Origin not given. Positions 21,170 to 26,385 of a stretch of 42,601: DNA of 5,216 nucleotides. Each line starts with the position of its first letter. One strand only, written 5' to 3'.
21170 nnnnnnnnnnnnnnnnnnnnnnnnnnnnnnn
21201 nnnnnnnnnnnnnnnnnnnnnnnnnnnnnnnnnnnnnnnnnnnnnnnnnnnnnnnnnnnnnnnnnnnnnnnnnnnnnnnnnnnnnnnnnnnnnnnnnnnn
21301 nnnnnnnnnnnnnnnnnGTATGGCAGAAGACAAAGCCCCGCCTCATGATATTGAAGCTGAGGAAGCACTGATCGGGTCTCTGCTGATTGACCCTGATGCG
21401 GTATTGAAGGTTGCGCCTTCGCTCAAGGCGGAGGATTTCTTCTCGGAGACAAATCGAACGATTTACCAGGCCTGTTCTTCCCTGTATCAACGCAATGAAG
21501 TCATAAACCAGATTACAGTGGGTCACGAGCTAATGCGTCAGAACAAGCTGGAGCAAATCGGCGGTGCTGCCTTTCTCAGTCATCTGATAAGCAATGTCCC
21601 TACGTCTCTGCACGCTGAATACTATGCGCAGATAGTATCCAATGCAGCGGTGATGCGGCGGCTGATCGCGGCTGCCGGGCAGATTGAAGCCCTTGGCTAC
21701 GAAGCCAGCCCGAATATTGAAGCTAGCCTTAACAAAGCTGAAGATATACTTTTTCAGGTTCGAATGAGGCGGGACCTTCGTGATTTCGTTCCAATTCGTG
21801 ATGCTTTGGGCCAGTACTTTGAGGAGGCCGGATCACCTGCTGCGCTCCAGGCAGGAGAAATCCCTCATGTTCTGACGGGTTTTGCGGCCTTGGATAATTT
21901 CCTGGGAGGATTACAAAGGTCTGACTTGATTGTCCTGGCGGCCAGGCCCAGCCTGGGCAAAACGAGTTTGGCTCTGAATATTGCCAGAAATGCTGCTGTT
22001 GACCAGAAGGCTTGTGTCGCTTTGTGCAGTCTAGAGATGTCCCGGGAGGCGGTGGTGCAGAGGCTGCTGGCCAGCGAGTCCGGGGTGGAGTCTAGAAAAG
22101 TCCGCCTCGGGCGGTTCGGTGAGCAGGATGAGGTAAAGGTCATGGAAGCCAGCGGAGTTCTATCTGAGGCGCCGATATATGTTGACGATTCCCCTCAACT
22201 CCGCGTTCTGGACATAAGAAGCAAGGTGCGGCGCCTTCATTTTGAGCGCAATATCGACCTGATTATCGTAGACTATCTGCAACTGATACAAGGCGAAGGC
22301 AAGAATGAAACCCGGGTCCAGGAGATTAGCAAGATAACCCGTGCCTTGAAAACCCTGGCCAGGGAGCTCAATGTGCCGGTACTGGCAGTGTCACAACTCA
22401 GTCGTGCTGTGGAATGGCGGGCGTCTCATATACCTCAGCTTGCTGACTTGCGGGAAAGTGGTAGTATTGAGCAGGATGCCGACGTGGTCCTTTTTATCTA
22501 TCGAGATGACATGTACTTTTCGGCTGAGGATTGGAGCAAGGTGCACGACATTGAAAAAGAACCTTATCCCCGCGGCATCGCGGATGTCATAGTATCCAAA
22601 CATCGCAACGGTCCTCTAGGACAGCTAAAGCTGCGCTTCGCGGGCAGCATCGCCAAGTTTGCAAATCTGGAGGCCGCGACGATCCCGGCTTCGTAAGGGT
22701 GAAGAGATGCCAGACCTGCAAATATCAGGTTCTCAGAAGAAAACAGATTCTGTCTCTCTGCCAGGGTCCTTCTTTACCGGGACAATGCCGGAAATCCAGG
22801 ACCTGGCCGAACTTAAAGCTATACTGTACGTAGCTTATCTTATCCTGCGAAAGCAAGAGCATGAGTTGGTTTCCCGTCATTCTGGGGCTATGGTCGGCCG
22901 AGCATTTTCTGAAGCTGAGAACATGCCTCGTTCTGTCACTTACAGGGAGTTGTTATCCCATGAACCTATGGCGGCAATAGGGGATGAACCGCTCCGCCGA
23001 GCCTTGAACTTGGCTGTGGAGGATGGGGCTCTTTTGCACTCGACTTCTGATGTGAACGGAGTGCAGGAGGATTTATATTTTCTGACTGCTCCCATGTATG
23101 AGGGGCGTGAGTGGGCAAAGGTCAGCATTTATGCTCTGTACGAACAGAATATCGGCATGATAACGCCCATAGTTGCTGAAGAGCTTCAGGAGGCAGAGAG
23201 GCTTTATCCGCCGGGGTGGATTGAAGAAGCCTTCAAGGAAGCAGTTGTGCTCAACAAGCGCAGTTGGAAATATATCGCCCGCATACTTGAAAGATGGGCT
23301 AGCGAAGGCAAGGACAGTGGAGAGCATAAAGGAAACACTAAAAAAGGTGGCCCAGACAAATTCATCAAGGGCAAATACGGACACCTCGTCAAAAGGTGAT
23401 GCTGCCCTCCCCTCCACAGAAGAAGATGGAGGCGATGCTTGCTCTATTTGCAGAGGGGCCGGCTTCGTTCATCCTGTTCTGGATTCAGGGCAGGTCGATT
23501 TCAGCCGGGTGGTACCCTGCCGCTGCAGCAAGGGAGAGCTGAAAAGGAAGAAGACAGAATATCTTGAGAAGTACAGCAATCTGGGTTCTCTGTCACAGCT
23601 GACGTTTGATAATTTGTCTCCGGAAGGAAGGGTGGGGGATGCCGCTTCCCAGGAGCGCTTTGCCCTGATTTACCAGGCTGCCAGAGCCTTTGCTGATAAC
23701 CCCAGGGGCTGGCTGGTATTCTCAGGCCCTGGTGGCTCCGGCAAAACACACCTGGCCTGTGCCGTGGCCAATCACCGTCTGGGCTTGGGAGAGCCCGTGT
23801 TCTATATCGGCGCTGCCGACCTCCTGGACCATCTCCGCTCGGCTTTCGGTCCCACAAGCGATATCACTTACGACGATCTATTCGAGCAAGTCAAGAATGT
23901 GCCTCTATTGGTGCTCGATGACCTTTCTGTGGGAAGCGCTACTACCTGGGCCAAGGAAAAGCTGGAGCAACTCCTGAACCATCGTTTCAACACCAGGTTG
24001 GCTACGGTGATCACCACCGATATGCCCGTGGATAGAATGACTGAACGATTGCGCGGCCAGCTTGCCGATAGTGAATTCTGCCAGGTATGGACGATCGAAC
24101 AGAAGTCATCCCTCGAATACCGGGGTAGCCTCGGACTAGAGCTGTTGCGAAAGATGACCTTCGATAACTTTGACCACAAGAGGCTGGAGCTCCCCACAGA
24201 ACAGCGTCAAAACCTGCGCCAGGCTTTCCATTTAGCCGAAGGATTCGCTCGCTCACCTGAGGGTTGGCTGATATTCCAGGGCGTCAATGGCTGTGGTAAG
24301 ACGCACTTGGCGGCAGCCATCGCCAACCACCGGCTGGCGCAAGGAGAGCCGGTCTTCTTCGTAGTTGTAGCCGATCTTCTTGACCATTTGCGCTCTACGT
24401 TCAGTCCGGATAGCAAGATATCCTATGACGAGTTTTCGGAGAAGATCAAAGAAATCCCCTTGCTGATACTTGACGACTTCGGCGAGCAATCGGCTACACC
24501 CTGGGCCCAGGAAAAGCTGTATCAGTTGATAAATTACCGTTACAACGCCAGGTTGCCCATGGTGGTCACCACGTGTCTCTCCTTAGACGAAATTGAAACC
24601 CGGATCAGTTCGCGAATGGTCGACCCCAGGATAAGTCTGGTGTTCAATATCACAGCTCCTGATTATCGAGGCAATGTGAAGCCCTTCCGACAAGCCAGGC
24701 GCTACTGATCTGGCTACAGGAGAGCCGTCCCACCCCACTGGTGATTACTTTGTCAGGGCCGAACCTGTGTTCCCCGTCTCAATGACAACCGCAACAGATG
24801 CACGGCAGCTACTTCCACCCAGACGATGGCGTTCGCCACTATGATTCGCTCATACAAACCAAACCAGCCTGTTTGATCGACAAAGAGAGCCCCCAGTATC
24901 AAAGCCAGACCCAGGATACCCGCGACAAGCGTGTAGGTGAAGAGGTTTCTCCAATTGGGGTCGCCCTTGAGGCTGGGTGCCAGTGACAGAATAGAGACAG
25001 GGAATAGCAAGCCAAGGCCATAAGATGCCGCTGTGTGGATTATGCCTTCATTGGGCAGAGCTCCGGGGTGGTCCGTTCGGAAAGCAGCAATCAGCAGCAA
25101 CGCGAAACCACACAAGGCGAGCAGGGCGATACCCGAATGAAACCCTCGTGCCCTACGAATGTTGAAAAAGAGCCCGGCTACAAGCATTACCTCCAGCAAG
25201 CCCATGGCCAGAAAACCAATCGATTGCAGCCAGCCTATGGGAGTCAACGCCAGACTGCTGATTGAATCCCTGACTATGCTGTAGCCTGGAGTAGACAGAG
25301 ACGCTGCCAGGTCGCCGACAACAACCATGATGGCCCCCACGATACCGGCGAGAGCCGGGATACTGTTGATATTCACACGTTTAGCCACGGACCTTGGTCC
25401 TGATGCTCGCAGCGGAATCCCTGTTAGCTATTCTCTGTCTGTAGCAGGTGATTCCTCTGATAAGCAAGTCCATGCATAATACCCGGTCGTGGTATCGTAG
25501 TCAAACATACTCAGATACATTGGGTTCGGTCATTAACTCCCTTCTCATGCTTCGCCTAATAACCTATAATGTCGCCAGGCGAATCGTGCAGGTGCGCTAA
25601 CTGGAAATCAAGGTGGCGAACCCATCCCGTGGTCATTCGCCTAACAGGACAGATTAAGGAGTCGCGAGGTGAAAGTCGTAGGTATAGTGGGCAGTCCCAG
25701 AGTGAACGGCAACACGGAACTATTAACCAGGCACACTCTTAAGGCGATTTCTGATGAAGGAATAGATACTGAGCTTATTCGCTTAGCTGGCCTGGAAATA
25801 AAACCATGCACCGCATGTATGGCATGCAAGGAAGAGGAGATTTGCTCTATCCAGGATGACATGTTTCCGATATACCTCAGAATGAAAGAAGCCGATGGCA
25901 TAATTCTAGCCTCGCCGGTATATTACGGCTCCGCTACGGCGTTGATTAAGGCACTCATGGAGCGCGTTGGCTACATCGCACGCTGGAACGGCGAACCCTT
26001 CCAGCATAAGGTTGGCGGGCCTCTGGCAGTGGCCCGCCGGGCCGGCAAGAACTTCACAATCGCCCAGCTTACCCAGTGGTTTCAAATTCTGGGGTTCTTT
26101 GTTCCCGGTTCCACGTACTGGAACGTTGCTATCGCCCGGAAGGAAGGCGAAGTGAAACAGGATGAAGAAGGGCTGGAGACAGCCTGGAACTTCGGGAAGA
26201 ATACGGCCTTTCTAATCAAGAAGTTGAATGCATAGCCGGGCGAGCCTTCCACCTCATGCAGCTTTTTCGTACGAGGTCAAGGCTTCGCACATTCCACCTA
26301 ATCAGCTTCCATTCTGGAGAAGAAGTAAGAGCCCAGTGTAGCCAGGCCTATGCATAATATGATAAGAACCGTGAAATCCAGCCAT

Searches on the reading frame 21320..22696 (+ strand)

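Call 25: search_protein_families(library=pfam, proteins=[window:21320-22696:+], max_evalue=0.0001)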
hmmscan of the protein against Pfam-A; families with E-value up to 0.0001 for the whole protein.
window:21320-22696:+ (458 aa): 3 families
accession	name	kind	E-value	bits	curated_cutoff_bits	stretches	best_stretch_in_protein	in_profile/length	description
PF03796.21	DnaB_C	-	2e-97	326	27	1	184-449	2-255/255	DnaB-like helicase C terminal domain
PF00772.26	DnaB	-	1.7e-31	108.8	23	1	7-107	2-102/103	DnaB-like helicase N terminal domain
PF13481.12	AAA_25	-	1e-11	45.3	27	1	195-361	26-191/195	AAA domain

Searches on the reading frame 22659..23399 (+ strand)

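Call 25: search_protein_families(library=pfam, proteins=[window:22659-23399:+], max_evalue=0.0001)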
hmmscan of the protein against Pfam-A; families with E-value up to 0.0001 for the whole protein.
window:22659-23399:+ (246 aa): 1 family
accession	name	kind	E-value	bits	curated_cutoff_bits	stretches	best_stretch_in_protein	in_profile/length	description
PF07261.16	DnaB_2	-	4.7e-10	39.5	22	1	160-218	3-64/74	Replication initiation and membrane attachment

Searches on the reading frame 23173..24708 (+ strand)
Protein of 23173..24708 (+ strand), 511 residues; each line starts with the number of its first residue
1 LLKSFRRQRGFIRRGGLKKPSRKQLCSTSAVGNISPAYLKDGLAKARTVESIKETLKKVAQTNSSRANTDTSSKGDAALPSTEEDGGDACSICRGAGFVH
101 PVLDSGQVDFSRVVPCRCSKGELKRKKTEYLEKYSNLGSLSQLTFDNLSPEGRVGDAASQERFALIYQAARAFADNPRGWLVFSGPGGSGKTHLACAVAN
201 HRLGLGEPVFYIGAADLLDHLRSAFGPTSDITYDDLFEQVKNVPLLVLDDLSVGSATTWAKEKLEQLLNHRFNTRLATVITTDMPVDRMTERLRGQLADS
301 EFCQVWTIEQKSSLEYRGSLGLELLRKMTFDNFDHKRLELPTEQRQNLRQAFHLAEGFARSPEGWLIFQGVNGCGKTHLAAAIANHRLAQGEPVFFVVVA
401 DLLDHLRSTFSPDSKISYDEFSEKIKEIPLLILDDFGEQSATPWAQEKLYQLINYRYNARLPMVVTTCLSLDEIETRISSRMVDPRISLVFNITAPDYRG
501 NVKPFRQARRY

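Call 25: search_protein_families(library=pfam, proteins=[window:23173-24708:+], max_evalue=0.0001)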
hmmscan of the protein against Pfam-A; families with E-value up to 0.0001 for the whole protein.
window:23173-24708:+ (511 aa): 13 families
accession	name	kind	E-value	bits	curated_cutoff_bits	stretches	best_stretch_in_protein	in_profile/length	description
PF01695.23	IstB_IS21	-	7.4e-32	111.2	24.1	2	365-475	94-200/238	IstB-like ATP binding protein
PF00308.24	Bac_DnaA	-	8.9e-15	55.7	23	2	348-482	20-155/162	Bacterial DnaA ATPAse domain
PF00004.35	AAA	-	3.8e-10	40.8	21.2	0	182-270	2-91/131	ATPase family associated with various cellular activities (AAA)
PF20720.3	nSTAND3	-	4.6e-07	30.1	27.2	0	364-413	18-64/155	Novel STAND NTPase 3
PF13191.12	AAA_16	-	1e-06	29.8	32.6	0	346-449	10-99/167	AAA ATPase domain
PF24883.2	NPHP3_N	-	2.7e-06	28.1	24.8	0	363-397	22-56/164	Nephrocystin 3, N-terminal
PF13173.12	AAA_14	-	3.2e-06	27.6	27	0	366-454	5-86/129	AAA domain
PF13604.12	AAA_30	-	3.8e-06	27.2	27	0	354-395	9-50/191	AAA domain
PF05729.18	NACHT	-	6.3e-06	26.5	26.7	0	366-453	3-114/167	NACHT domain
PF04851.21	ResIII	-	1.9e-05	25.1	22.5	0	363-424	23-87/164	Type III restriction enzyme, res subunit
PF00931.28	NB-ARC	-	2.4e-05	24.1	23.5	0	362-391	18-47/248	NB-ARC domain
PF13401.12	AAA_22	-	5.6e-05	23.9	27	0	362-479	4-97/130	AAA domain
PF00910.28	RNA_helicase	-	7.8e-05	23.6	21.5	0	367-454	2-73/105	RNA helicase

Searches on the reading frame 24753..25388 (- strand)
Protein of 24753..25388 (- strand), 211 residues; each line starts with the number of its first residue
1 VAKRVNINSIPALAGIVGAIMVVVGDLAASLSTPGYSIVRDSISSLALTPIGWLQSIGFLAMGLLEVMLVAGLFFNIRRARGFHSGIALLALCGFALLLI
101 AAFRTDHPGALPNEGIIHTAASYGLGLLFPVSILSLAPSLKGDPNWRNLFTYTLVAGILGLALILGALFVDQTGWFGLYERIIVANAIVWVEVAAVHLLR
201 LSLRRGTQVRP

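Call 25: search_protein_families(library=pfam, proteins=[window:24753-25388:-], max_evalue=0.0001)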
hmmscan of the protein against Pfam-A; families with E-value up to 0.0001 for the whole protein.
window:24753-25388:- (211 aa): 1 family
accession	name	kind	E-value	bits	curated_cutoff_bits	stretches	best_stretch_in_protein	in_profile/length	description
PF06197.19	DUF998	-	2.1e-26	93.2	30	1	16-197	1-184/184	Protein of unknown function (DUF998)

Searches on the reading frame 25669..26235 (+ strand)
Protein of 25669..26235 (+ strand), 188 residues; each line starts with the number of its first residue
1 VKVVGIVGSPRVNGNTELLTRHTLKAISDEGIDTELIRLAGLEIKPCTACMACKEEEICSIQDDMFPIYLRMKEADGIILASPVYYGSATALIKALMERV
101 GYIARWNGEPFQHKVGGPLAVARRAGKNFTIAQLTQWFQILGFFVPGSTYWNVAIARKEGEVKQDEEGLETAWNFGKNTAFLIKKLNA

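Call 26: search_protein_families(library=pfam, proteins=[window:25669-26235:+], max_evalue=0.0001)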
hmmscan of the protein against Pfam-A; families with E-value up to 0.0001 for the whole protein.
window:25669-26235:+ (188 aa): 2 families
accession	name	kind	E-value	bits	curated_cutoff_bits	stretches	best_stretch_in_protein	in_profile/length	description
PF03358.20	FMN_red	-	1.5e-34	119.2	24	1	1-155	1-149/152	NADPH-dependent FMN reductase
PF02525.22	Flavodoxin_2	-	1.3e-06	28.7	27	1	1-100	1-103/198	Flavodoxin-like fold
